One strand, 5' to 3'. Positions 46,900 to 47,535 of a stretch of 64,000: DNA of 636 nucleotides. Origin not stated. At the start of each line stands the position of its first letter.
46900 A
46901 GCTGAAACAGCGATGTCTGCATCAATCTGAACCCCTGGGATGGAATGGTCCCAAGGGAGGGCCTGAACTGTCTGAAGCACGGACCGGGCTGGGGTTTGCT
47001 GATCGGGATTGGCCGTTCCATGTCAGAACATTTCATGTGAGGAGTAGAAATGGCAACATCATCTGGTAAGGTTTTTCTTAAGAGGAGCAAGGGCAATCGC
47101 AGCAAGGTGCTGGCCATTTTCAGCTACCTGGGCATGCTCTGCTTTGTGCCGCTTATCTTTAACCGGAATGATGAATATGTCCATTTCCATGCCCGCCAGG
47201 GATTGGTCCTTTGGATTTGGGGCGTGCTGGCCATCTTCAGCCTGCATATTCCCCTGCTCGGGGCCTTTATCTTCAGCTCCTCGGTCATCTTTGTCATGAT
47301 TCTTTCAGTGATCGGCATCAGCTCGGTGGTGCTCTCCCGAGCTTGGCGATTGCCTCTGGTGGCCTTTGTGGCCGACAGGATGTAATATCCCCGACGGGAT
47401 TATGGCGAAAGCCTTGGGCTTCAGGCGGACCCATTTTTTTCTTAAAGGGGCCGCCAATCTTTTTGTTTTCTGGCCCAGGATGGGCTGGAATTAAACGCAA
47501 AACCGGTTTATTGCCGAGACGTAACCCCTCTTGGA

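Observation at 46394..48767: Stand-alone mms6/mamD-like, mmsF/mamF-like and mamK module in a housekeeping context (candidate satellite magnetosome 'islet')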

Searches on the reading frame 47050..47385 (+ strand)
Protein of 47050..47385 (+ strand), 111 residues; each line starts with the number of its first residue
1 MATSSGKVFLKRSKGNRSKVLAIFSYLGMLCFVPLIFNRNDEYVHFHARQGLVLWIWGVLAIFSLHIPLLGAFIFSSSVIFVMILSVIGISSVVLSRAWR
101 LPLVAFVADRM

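Call 3: search_protein_families(library=pfam, proteins=[window:47050-47385:+], max_evalue=0.1)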
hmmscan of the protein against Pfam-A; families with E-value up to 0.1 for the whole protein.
window:47050-47385:+ (111 aa): 1 family
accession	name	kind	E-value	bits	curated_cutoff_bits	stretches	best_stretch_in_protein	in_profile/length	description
PF09685.15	DUF4870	-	0.018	15.5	25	1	34-104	26-103/107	Domain of unknown function (DUF4870)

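Call 4: search_protein_families(library=ncbifam, proteins=[window:47050-47385:+], max_evalue=0.1)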
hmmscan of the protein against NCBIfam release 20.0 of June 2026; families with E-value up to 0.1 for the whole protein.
window:47050-47385:+ (111 aa): 1 family
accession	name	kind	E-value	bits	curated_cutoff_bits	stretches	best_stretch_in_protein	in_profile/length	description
NF010310.2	PRK13747.1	equivalog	0.05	13.6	80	1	45-102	7-65/76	broad-spectrum mercury transporter MerE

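Call 6: find_encoding_contigs(protein=window:47050-47385:+, flank=10000, max_places=6)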
Protein window:47050-47385:+ (111 aa): no gene with exactly this product is on record in the collection.

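Call 20: list_cluster_members(proteins=[P0001, P0002, window:47050-47385:+, window:46394-46798:+, window:45017-45895:-, window:48864-49736:+])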
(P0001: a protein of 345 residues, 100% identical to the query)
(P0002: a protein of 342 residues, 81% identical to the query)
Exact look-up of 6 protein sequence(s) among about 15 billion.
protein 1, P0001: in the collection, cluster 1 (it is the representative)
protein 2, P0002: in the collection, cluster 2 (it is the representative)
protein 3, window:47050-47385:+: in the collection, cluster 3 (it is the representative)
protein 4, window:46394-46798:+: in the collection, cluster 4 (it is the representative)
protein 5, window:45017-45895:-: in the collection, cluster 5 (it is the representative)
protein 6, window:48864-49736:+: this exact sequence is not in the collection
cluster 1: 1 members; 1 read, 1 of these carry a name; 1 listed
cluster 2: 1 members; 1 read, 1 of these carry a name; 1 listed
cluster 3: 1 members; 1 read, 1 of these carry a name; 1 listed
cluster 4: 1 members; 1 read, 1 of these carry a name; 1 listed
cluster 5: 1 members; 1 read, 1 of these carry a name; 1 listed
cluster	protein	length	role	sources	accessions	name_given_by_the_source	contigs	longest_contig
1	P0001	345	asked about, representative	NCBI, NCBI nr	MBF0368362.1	MAG: rod shape-determining protein [Magnetococcales bacterium] | rod shape-determining protein [Magnetococcales bacterium]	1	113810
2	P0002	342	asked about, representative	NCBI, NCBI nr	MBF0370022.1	MAG: rod shape-determining protein [Magnetococcales bacterium] | rod shape-determining protein [Magnetococcales bacterium]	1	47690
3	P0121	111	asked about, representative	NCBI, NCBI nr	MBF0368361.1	MAG: hypothetical protein HQL52_02790 [Magnetococcales bacterium] | hypothetical protein [Magnetococcales bacterium]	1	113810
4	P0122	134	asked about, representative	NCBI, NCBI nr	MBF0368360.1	MAG: magnetic particle specific iron-binding protein [Magnetococcales bacterium] | magnetic particle specific iron-binding protein [Magnetococcales bacterium]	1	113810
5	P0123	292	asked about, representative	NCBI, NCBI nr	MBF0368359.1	MAG: ATP phosphoribosyltransferase [Magnetococcales bacterium] | ATP phosphoribosyltransferase [Magnetococcales bacterium]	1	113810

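Call 21: find_homologous_proteins(query=window:47050-47385:+, max_evalue=1e-10)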
Query window:47050-47385:+ (111 aa): 110 proteins with E <= 1e-10 among 305 candidates.
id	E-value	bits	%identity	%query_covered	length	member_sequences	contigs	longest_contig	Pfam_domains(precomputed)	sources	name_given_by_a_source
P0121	6.4e-64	231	100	100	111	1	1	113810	PF09685.16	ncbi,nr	ncbi:MAG: hypothetical protein HQL52_02790 [Magnetococcales bacterium]|nr:hypothetical protein [Magn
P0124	1.1e-41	159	67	100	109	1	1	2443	PF09685.16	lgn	-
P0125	6.9e-40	153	68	92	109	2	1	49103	PF09685.16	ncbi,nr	ncbi:MAG: hypothetical protein HQL67_07960 [Magnetococcales bacterium]|nr:hypothetical protein [Magn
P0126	2.2e-39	152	69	92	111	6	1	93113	PF09685.16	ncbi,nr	ncbi:MAG: hypothetical protein HQL70_01710 [Magnetococcales bacterium]|nr:hypothetical protein [Magn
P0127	2.5e-39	152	68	92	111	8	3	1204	PF09685.16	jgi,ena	-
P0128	8.0e-39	150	63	100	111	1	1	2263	PF09685.16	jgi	jgi:fumarate reductase subunit D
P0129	4.9e-38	147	63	92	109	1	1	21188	PF09685.16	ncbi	ncbi:MAG: hypothetical protein H7832_13210 [Magnetococcus sp. DMHC-6]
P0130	2.7e-37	145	62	92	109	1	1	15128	PF09685.16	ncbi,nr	ncbi:MAG: hypothetical protein HQL67_11885 [Magnetococcales bacterium]|nr:hypothetical protein [Magn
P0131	5.6e-37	144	67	86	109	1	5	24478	-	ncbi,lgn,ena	-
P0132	1.0e-36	143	61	92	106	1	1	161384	PF09685.16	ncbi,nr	ncbi:MAG: hypothetical protein HQL52_01125 [Magnetococcales bacterium]|nr:hypothetical protein [Magn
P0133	1.4e-36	143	67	86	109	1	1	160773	PF09685.16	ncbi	ncbi:MAG: hypothetical protein H7837_03495 [Magnetococcus sp. MYC-9]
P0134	2.9e-36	142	63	93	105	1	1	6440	-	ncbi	ncbi:MAG: hypothetical protein H7838_11510 [Magnetococcus sp. DMHC-8]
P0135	3.2e-36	142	63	84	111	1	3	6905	PF09685.16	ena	-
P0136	8.0e-36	140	63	84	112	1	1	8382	-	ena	-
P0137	9.4e-36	140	63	86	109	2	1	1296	PF09685.16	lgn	-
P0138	1.1e-35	140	61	93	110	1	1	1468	PF09685.16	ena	-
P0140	1.3e-35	140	60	97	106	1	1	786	PF09685.16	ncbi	-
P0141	1.7e-35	139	59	90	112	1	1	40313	PF09685.16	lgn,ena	-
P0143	4.3e-35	138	63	86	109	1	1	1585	PF09685.16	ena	-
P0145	1.1e-34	137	60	92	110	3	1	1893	PF09685.16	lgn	-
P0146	1.4e-34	136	60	89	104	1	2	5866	PF09685.16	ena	-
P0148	2.1e-34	136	61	90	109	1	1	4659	PF09685.16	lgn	-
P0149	2.6e-34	135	61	86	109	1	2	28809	PF09685.16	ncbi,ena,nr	ncbi:MAG: hypothetical protein HQL87_02955 [Magnetococcales bacterium]|nr:hypothetical protein [Magn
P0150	2.7e-34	135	56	97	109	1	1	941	PF09685.16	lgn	-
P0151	5.2e-34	134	57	90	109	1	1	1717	PF09685.16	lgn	-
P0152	8.5e-34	134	60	86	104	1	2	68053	PF09685.16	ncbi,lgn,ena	-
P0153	9.3e-34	134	60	86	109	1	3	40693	PF09685.16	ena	-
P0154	1.4e-33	133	63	87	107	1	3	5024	PF09685.16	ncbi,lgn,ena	ncbi:MAG: hypothetical protein WCK65_12040 [Rhodospirillaceae bacterium]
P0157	1.2e-32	130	55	96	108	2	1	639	PF09685.16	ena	-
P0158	1.3e-32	130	62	88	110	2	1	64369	PF09685.16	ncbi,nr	ncbi:MAG: hypothetical protein HQL81_02325 [Magnetococcales bacterium]|nr:hypothetical protein [Magn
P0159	1.4e-32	130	57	92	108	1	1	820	PF09685.16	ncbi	-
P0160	1.4e-32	130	60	89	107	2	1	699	PF09685.16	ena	-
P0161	1.5e-32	130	58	91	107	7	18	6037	PF09685.16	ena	-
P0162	1.7e-32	130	63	86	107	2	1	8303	PF09685.16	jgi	-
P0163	2.1e-32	129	56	92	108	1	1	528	PF09685.16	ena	-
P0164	2.5e-32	129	57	91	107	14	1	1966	PF09685.16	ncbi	ncbi:MAG: hypothetical protein WCO00_18620 [Rhodospirillaceae bacterium]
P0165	2.8e-32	129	57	89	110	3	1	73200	PF09685.16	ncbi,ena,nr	ncbi:MAG: hypothetical protein HW380_1219 [Magnetococcales bacterium]|nr:hypothetical protein [Magne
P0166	3.3e-32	129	59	92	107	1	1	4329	PF09685.16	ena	-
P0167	4.7e-32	128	53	97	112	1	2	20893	PF09685.16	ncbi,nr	ncbi:MAG: hypothetical protein HQL66_11630 [Magnetococcales bacterium]|nr:hypothetical protein [Magn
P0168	6.4e-32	128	59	87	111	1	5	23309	PF09685.16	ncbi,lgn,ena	-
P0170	1.5e-31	126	55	94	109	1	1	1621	PF09685.16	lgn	-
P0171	1.7e-31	126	50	100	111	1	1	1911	PF09685.16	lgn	-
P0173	2.2e-31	126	58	89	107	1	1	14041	PF09685.16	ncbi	ncbi:Magnetosome protein MmsF [uncultured Gammaproteobacteria bacterium]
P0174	2.5e-31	126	60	89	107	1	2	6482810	PF09685.16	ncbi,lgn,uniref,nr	ncbi:Magnetosome protein MamF [Rhodovastum atsumiense]|uniref:DUF4870 domain-containing protein n=1 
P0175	2.9e-31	126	53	95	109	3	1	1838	PF09685.16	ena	-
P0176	3.3e-31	125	55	92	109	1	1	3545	PF09685.16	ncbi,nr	ncbi:MAG: hypothetical protein HQL73_12395 [Magnetococcales bacterium]|nr:hypothetical protein [Magn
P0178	3.6e-31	125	62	85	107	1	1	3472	PF09685.16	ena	-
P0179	4.6e-31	125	53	91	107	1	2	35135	PF09685.16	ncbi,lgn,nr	ncbi:MAG: hypothetical protein G8345_08110 [Magnetococcales bacterium]|nr:hypothetical protein [Magn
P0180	5.1e-31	125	56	89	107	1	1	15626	PF09685.16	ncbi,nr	ncbi:MAG: hypothetical protein HQK87_02845 [Nitrospinae bacterium]|nr:hypothetical protein [Nitrospi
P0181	5.2e-31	125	61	86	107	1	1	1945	PF09685.16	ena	-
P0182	8.6e-31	124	57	85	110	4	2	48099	PF09685.16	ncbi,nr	ncbi:MAG: hypothetical protein HQL74_03905 [Magnetococcales bacterium]|nr:hypothetical protein [Magn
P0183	1.1e-30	124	54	92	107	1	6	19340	PF09685.16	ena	-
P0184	1.3e-30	124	57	86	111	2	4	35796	PF09685.16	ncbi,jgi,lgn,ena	jgi:uncharacterized membrane protein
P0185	1.4e-30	123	58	90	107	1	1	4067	PF09685.16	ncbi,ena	-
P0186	2.4e-30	123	56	86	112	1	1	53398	PF09685.16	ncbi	ncbi:Magnetosome protein MamF [Azospirillaceae bacterium]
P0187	2.8e-30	122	55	85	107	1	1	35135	PF09685.16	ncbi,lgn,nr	ncbi:MAG: hypothetical protein HQL55_07270 [Magnetococcales bacterium]|nr:hypothetical protein [Magn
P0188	3.0e-30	122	57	92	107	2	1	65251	PF09685.16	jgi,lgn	jgi:uncharacterized membrane protein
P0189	4.2e-30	122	51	94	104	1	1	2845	PF09685.16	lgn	-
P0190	4.4e-30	122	51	100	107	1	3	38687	PF09685.16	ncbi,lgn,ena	-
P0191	4.8e-30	122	53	92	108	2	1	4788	PF09685.16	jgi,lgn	jgi:uncharacterized membrane protein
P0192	5.0e-30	122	51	95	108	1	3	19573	PF09685.16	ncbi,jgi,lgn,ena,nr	ncbi:MAG TPA: hypothetical protein ENI77_12330 [Nitrospirae bacterium]|nr:hypothetical protein [Nitr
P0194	5.7e-30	121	57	92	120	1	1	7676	PF09685.16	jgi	jgi:fumarate reductase subunit D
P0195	6.0e-30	121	54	92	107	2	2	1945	PF09685.16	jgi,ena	jgi:uncharacterized membrane protein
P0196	6.3e-30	121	58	89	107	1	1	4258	PF09685.16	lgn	-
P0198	1.5e-29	120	56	90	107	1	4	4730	PF09685.16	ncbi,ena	-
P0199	2.7e-29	119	59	84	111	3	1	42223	PF09685.16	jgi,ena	-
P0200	3.1e-29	119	53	81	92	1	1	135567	PF09685.16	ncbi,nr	ncbi:MAG: hypothetical protein HQL58_01105 [Magnetococcales bacterium]|nr:hypothetical protein [Magn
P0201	3.7e-29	119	53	92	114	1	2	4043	PF09685.16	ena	-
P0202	8.7e-29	118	56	92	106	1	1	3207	PF09685.16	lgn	-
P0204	1.5e-28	117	58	83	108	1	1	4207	PF09685.16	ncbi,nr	ncbi:MAG: hypothetical protein HQM14_21265 [SAR324 cluster bacterium]|nr:hypothetical protein [SAR32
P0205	5.0e-28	115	60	83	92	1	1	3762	PF09685.16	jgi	jgi:uncharacterized membrane protein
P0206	5.7e-28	115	53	86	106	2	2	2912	PF09685.16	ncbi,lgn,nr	ncbi:MAG: hypothetical protein HQL38_18315 [Alphaproteobacteria bacterium]|nr:hypothetical protein [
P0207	9.5e-28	114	55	87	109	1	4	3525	PF09685.16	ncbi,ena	-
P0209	1.5e-27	114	48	92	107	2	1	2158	PF09685.16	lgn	-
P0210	1.8e-27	113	61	86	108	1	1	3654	PF09685.16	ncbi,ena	-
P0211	1.9e-27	113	56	89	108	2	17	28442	PF09685.16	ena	-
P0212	2.0e-27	113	58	78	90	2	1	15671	PF09685.16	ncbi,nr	ncbi:MAG: hypothetical protein HQL70_10720 [Magnetococcales bacterium]|nr:hypothetical protein [Magn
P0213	2.8e-27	113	56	86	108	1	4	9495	PF09685.16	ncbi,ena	-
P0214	3.4e-27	113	56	88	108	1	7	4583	PF09685.16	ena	-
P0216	8.6e-27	111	56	81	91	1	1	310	PF09685.16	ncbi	-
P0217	1.3e-26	111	54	86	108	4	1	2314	PF09685.16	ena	-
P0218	1.3e-26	111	59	86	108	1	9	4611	PF09685.16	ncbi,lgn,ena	-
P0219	1.5e-26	110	49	91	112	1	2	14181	PF09685.16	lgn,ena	-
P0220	1.8e-26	110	54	86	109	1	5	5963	PF09685.16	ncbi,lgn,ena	-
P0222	6.1e-26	108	56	86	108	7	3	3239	PF09685.16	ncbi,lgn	ncbi:MAG: hypothetical protein WCF85_22380 [Rhodospirillaceae bacterium]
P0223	1.4e-25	107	49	88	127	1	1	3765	PF09685.16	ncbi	-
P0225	3.8e-25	106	54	86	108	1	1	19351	PF09685.16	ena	-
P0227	9.0e-25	105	51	88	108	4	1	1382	PF09685.16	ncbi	-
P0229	1.7e-24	104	56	84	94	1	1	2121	PF09685.16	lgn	-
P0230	6.1e-24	102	45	90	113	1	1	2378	PF09685.16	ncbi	-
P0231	1.7e-22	97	54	71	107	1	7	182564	PF09685.16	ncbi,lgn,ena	-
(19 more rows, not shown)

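Call 28: find_encoding_contigs(protein=P0124, flank=10000, max_places=4)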
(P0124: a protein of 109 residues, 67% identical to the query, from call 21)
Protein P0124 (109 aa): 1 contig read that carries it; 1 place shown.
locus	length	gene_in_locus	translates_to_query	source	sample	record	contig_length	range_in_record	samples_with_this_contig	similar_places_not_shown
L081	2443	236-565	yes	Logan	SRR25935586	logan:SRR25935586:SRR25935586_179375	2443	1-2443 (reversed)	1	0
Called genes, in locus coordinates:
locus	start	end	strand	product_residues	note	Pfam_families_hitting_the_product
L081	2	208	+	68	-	?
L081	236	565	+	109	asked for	PF09685:MamF_MmsF (weak)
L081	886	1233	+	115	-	-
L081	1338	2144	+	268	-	PF18509:MCR, PF26390:MamS_MamX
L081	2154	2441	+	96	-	?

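Call 29: find_encoding_contigs(protein=P0128, flank=10000, max_places=4)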
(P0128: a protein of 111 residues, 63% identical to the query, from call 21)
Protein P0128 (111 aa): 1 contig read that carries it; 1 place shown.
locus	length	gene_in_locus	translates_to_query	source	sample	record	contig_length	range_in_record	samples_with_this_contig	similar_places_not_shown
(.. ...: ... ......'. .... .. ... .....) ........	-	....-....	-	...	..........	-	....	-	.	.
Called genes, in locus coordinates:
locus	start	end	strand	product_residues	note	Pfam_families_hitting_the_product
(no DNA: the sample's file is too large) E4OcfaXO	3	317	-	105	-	?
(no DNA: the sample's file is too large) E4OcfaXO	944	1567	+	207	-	-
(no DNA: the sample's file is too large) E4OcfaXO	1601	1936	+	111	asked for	PF09685:MamF_MmsF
